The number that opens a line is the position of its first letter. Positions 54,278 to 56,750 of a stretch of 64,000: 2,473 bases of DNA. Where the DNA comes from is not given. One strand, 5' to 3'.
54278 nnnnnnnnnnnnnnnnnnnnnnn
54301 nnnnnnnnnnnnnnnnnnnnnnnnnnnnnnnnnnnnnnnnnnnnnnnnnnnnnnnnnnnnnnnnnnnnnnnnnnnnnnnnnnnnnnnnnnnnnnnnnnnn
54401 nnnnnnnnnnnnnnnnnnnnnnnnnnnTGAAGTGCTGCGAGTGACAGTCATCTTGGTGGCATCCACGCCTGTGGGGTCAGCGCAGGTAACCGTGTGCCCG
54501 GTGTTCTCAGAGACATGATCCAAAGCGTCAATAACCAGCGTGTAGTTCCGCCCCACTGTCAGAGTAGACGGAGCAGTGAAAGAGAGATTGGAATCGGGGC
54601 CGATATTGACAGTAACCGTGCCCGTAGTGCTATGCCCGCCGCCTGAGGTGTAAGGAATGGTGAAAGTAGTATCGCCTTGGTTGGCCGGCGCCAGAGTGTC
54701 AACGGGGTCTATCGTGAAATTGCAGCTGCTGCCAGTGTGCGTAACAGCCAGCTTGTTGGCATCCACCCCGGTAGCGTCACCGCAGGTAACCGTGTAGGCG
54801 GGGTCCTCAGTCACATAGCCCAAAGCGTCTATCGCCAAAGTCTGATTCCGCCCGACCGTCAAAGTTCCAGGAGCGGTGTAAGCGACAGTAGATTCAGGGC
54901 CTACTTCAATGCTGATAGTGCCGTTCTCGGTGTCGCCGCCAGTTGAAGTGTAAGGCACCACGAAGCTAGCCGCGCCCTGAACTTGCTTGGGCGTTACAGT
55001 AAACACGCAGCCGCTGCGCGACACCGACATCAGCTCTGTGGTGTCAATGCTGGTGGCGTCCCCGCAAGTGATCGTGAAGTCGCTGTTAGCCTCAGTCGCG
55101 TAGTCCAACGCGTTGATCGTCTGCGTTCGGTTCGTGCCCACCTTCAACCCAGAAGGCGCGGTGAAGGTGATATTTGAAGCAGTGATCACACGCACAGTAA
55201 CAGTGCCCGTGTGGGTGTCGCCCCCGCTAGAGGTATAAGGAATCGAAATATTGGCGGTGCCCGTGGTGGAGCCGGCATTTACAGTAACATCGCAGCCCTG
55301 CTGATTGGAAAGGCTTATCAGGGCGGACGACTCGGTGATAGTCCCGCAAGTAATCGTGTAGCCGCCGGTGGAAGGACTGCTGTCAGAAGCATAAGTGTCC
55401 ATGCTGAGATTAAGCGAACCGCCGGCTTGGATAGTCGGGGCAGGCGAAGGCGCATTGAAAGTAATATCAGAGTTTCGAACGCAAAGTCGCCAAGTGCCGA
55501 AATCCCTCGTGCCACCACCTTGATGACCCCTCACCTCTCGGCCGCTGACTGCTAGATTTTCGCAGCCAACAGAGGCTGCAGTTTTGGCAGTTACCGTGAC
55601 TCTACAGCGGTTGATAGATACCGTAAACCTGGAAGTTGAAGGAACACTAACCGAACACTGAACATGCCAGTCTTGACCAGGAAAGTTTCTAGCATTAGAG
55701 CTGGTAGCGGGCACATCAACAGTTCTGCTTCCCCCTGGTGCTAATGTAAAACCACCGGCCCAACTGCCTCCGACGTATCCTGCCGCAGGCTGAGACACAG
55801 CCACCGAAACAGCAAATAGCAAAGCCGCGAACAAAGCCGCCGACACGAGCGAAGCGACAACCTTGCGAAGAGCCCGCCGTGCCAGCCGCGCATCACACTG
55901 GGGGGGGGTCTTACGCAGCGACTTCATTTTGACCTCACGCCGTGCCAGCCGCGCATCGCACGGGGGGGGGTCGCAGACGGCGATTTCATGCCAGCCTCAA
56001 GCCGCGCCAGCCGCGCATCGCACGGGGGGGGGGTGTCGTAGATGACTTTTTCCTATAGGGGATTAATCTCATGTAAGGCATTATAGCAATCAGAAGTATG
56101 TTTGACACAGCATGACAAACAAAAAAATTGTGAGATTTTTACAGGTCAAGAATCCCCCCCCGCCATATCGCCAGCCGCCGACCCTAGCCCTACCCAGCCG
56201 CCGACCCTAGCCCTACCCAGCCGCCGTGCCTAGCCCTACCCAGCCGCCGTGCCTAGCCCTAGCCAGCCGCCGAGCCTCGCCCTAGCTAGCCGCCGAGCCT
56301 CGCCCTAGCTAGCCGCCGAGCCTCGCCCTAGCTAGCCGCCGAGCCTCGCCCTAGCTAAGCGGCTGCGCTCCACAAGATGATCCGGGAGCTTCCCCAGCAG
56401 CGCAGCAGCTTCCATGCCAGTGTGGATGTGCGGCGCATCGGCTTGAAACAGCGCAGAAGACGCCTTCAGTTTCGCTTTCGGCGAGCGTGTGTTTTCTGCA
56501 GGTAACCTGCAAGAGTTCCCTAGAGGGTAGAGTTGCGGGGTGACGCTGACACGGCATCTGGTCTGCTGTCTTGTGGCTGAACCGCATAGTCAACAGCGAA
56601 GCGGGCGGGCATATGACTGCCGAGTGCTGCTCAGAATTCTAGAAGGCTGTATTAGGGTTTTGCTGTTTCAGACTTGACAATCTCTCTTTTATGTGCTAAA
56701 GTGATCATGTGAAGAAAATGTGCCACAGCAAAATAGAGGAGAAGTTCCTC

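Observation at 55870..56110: Phase-variation-like switch: triplicated start unit with C9/C9/C10 tracts controlling the frame of the giant gene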

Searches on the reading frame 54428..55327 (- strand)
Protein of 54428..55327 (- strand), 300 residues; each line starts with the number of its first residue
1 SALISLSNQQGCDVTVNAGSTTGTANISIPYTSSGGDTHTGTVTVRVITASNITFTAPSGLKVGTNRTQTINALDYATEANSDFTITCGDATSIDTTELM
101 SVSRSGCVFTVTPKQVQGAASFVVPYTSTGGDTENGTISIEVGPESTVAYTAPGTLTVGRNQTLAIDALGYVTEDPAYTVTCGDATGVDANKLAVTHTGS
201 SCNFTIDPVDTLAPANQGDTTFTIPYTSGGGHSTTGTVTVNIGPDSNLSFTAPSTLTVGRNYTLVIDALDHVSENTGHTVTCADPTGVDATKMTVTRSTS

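Call 96: search_solved_structures(query=window:54428-55327:-, max_evalue=1)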
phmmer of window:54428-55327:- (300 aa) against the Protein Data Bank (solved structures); distinct sequences matched with E-value up to 1: 1.
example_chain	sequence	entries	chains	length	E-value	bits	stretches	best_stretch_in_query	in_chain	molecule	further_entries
2ppw_A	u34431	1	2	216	0.45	13.2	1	178-234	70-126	Conserved domain protein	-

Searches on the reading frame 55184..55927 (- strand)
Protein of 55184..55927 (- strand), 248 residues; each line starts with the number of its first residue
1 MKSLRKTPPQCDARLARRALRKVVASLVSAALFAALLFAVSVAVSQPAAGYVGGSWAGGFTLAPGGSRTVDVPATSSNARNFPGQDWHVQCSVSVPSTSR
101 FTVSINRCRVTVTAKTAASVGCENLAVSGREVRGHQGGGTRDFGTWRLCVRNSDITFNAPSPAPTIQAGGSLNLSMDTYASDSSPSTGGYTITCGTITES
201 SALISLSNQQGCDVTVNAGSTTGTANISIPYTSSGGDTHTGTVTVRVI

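Call 19: find_homologous_proteins(query=window:55184-55927:-)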
Query seq(248 aa) (248 aa): 3 proteins with E <= 0.001 among 3345 candidates.
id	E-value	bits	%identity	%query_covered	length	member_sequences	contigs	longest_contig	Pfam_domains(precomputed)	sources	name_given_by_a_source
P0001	2.2e-157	540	97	100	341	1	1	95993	-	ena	-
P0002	5.2e-25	107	53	38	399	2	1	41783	-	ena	-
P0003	3.2e-20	91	50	39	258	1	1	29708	-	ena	-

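Call 21: find_encoding_contigs(protein=P0001, flank=10000)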
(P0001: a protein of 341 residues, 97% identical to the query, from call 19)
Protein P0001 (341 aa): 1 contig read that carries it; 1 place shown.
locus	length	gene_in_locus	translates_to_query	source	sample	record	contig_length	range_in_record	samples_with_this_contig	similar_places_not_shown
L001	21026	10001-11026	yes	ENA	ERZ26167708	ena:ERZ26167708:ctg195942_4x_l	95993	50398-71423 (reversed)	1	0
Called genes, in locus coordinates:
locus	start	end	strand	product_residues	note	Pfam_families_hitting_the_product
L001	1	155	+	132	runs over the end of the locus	PF09190:DALR_2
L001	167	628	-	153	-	-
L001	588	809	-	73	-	-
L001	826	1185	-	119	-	-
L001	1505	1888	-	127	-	-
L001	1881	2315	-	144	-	-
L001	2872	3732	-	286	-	-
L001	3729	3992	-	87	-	-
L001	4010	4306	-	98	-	-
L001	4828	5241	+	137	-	-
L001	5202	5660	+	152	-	-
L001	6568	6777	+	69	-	-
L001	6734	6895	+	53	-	-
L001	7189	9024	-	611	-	PF04326:SLFN_AlbA_2, PF13749:HATPase_c_4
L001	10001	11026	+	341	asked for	-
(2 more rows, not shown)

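Call 31: find_encoding_contigs(protein=P0002, flank=10000)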
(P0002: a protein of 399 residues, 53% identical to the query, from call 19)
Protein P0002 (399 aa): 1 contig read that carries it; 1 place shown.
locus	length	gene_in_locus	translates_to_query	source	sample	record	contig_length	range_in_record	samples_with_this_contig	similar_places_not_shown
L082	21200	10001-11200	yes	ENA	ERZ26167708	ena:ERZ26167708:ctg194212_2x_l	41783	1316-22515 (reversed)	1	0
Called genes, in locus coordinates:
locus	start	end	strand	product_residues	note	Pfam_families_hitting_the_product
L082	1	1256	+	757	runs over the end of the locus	-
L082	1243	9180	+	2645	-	PF00560:LRR_1 (faint), PF12799:LRR_4 (faint), PF23598:LRR_14, PF13855:LRR_8 (weak), PF23598:LRR_14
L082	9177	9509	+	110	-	-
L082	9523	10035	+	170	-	-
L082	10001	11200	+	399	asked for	-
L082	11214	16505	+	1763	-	-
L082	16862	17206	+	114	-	-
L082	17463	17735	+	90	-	-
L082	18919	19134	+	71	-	-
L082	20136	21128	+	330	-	-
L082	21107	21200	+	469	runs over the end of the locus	?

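Call 32: find_encoding_contigs(protein=P0003, flank=10000)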
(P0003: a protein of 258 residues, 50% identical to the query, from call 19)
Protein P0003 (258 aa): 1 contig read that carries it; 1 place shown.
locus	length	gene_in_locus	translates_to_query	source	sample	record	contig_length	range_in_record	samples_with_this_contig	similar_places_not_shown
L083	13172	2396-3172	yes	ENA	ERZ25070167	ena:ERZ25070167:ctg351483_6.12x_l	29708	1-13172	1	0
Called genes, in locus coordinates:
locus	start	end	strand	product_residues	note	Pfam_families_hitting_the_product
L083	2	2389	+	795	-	?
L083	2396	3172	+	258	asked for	-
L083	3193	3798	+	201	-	-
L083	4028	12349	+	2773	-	-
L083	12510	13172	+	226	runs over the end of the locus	PF00300:His_Phos_1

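Call 71: list_cluster_members(proteins=[P0060, P0015, P0020, P0019, P0033, P0044, P0001])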
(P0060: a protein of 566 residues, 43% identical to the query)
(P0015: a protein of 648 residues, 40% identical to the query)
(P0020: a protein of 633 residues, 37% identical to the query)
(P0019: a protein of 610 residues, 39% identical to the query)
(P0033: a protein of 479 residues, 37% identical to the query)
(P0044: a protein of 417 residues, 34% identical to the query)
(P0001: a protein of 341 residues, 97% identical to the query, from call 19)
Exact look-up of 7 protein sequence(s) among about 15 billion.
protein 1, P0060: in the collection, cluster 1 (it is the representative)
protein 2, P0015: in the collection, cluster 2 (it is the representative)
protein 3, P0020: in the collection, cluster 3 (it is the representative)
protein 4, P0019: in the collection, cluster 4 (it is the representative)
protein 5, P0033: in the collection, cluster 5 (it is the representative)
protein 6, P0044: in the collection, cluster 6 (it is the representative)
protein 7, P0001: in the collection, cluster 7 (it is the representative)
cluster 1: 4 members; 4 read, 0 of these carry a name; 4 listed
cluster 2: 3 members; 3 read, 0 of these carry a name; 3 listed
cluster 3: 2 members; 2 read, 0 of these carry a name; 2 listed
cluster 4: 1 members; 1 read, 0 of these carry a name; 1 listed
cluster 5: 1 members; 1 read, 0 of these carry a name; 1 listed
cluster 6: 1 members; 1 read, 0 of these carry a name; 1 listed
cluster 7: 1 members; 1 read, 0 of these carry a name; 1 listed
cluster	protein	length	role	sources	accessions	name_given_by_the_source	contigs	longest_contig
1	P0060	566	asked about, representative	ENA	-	-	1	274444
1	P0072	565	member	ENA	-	-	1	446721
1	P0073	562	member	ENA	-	-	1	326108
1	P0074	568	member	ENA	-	-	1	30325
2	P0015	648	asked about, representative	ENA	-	-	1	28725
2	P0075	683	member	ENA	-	-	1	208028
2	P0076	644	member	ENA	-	-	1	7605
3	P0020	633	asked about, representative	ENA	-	-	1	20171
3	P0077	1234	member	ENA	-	-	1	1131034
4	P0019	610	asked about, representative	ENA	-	-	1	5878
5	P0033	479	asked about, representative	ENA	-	-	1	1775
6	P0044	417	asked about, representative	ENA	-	-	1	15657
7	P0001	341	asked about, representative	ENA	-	-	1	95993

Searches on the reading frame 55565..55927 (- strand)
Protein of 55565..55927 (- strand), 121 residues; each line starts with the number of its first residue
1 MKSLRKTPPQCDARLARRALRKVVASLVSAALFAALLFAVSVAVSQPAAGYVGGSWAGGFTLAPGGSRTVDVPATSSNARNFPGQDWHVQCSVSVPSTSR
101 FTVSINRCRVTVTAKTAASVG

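Call 77: find_related_loci(query=A3, collection=metagenome_contigs, flank=1500)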
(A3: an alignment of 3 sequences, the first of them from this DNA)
Query A3 (121 aa) in metagenome_contigs; peptide patterns used: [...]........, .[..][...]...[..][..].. (x = any residue, [..] = any of these).
358 stretches matched a pattern, but none encodes a relative of the query by tblastn (E <= 1e-3).

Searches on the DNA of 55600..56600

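Call 81: search_rna_families(source=window, start=55600, end=56600, threshold=evalue, max_evalue=1)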
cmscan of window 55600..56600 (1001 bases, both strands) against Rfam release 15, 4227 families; matches with E-value up to 1: 0.
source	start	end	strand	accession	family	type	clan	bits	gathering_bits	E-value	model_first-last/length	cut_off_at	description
